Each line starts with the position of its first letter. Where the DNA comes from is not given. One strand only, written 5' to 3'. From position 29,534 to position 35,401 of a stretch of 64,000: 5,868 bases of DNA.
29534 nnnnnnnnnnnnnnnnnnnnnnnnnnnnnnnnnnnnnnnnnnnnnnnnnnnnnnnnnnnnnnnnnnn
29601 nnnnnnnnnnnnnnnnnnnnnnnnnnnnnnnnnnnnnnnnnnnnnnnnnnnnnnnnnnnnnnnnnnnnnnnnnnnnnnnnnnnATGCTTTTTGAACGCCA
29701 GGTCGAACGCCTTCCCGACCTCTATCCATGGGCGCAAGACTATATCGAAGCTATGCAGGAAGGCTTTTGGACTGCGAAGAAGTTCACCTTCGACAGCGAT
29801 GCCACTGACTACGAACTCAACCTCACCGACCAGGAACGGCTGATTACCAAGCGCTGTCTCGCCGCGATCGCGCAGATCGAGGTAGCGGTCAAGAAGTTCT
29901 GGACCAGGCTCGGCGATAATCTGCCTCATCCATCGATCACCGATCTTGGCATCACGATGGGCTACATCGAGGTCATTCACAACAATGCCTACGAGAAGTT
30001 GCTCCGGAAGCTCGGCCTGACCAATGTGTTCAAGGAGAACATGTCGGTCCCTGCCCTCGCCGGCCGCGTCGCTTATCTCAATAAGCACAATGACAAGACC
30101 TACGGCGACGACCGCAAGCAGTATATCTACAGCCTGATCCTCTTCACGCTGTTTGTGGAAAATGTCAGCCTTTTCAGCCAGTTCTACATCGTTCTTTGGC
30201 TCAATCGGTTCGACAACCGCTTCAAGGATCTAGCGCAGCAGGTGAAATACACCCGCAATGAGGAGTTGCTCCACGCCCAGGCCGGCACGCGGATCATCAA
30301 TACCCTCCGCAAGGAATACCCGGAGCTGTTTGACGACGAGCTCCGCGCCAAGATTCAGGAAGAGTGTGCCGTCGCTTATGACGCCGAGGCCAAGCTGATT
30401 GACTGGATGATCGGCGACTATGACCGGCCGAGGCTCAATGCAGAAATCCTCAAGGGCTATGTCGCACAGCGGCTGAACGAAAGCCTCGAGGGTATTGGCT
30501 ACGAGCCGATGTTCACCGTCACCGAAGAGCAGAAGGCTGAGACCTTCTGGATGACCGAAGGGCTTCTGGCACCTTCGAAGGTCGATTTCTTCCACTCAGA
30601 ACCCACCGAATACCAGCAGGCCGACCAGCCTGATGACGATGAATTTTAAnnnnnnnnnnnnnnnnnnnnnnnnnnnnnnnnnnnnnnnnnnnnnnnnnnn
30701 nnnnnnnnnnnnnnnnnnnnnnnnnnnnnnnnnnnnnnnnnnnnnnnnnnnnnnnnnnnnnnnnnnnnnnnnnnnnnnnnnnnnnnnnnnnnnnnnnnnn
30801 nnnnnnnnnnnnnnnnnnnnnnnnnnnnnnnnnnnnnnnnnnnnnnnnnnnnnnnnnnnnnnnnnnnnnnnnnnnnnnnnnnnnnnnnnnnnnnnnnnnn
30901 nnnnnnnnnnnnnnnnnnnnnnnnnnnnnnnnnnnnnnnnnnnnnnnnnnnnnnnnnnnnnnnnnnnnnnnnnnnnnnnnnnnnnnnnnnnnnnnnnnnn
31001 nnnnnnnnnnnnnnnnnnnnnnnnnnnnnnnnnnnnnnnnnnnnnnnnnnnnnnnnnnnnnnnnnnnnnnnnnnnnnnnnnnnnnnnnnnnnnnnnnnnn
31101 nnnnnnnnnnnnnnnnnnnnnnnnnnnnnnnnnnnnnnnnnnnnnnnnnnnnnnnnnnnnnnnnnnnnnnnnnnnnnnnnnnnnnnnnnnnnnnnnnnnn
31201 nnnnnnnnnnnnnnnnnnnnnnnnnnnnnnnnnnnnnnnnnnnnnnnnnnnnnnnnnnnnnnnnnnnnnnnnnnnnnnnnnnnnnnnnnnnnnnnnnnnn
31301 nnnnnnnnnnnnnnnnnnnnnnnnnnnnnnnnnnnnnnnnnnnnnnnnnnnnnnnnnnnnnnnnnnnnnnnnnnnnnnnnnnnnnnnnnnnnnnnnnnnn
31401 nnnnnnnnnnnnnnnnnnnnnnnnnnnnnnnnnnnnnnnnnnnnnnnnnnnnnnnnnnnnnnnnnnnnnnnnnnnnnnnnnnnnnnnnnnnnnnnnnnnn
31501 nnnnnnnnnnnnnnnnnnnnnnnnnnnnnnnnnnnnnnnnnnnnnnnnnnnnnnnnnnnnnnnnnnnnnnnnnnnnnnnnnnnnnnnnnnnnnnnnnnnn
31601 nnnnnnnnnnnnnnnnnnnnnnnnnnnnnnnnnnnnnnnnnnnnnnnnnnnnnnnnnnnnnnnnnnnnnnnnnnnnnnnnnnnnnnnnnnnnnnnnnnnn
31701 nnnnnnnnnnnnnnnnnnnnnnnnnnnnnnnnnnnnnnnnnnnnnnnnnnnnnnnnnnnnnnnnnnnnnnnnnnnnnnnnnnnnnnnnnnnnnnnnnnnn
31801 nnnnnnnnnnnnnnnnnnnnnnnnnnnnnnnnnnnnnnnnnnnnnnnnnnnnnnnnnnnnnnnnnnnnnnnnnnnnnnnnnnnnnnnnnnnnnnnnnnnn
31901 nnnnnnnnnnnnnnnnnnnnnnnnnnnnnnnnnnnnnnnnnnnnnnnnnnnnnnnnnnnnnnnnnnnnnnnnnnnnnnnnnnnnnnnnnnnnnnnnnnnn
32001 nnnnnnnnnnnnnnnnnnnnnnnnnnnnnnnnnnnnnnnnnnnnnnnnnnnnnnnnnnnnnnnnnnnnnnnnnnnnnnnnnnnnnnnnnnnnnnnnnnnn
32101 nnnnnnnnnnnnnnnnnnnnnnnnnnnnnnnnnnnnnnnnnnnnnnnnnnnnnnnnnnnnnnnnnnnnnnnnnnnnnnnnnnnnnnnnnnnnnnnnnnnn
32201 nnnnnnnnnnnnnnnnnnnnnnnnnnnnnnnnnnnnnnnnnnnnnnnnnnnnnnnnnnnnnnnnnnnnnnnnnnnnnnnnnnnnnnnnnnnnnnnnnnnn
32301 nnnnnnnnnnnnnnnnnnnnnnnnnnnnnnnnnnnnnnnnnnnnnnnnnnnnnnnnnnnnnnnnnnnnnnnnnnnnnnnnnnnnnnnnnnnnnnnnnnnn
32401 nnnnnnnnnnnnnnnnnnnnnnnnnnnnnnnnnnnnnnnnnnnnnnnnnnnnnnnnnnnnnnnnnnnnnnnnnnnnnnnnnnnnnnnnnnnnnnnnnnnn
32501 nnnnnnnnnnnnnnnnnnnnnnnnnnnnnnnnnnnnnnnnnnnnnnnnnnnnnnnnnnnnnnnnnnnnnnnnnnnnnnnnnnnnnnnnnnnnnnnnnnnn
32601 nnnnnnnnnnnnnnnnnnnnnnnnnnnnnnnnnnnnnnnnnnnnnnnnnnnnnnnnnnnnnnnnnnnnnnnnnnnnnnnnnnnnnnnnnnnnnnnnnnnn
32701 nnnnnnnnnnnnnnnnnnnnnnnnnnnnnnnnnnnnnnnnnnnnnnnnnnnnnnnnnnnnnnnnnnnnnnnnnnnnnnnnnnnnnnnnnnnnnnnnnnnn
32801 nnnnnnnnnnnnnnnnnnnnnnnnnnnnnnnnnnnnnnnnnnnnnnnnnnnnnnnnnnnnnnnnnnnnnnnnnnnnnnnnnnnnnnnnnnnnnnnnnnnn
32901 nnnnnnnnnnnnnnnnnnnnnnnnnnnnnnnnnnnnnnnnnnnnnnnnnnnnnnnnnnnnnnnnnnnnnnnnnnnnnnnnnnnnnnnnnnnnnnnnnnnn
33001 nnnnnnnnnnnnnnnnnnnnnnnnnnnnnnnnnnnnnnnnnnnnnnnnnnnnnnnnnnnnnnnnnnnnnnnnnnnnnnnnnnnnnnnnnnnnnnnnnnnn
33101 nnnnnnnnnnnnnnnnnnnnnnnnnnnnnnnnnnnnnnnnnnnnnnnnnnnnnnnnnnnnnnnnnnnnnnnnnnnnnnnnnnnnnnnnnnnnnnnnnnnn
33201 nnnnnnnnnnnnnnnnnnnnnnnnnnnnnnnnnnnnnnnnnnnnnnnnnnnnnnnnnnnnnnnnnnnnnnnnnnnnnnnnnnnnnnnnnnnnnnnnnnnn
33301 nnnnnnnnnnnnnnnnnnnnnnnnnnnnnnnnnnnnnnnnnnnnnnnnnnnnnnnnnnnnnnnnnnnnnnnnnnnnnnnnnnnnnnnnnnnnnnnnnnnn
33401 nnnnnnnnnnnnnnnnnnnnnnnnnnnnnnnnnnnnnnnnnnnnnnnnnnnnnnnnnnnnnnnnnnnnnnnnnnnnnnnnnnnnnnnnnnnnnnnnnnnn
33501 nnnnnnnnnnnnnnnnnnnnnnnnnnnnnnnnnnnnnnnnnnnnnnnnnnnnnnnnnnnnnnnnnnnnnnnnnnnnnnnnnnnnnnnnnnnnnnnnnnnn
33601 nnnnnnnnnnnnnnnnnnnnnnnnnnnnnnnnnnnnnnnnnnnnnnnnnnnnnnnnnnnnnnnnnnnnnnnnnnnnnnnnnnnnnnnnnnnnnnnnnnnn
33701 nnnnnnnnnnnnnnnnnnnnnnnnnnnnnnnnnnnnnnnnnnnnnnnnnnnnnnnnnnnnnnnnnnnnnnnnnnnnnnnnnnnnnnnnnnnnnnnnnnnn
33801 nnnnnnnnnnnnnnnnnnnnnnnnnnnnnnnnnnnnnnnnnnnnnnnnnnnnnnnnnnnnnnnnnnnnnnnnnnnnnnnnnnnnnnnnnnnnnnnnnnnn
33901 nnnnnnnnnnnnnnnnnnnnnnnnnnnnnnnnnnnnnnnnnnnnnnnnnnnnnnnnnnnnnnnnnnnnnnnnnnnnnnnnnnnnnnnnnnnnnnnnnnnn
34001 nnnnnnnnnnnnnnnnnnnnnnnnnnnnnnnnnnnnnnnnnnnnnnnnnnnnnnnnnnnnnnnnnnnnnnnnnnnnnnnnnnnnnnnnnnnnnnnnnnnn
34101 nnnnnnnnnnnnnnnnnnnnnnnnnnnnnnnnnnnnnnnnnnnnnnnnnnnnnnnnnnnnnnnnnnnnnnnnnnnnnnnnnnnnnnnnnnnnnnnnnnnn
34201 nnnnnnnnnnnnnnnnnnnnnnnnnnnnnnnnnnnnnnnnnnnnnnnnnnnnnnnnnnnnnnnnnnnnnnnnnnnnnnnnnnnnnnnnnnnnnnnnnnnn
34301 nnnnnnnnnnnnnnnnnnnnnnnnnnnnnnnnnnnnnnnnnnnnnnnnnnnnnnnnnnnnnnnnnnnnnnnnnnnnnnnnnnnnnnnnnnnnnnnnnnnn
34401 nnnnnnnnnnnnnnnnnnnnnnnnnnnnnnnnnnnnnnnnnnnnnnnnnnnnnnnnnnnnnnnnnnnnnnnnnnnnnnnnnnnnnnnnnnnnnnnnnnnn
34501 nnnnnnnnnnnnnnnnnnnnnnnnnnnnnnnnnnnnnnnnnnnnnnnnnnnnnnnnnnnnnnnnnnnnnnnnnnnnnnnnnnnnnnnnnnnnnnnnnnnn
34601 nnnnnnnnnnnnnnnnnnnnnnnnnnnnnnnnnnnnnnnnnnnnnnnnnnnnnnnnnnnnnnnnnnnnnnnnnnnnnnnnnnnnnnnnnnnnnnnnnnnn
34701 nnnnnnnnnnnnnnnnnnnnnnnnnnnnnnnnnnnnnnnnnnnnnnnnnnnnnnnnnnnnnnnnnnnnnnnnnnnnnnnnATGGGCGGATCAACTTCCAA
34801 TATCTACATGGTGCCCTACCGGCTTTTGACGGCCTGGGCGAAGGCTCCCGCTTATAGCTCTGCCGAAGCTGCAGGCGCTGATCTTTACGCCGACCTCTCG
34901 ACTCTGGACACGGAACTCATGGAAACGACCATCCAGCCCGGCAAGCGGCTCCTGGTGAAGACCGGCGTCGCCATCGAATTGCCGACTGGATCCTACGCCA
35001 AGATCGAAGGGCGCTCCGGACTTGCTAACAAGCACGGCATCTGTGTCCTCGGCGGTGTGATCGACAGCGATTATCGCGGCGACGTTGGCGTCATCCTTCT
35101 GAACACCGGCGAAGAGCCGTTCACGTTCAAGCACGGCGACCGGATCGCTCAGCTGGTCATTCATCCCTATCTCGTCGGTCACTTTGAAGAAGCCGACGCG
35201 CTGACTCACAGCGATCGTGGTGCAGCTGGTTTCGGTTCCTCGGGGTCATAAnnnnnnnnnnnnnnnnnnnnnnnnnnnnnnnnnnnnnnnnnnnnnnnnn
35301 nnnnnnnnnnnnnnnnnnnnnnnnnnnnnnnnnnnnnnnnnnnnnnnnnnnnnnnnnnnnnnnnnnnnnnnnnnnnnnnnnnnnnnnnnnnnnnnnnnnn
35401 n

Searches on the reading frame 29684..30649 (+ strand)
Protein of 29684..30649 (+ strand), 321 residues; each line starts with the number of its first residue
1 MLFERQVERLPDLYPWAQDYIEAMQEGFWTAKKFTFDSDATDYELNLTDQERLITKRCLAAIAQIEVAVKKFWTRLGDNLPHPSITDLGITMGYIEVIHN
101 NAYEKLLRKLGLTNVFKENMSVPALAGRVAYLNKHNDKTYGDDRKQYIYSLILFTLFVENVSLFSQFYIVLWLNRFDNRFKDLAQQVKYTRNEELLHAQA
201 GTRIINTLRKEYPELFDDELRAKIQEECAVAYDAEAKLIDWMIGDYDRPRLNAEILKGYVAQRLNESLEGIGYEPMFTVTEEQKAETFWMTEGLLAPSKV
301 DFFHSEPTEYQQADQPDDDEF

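Call 90: search_protein_families(library=pfam, proteins=[window:29684-30649:+], max_evalue=0.001)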
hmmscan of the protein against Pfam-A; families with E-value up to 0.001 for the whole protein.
window:29684-30649:+ (321 aa): 1 family
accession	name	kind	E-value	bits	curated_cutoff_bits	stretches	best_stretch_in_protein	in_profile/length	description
PF00268.27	Ribonuc_red_sm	-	3e-47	161.8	33.6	1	14-281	9-278/281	Ribonucleotide reductase, small chain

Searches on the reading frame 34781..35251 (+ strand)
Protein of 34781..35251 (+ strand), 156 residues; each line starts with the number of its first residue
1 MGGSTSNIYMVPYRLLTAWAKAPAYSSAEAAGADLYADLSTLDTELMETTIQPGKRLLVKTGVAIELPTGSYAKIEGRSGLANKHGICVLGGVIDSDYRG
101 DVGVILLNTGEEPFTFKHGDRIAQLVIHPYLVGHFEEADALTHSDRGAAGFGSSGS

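Call 90: search_protein_families(library=pfam, proteins=[window:34781-35251:+], max_evalue=0.001)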
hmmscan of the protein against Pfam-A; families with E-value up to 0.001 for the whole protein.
window:34781-35251:+ (156 aa): 2 families
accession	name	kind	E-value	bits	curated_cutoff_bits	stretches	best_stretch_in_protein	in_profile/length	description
PF00692.24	dUTPase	-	1e-31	109.8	22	1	20-155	3-129/129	dUTPase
PF22769.1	DCD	-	8.8e-10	39.3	27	1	47-128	69-151/153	dCTP deaminase-like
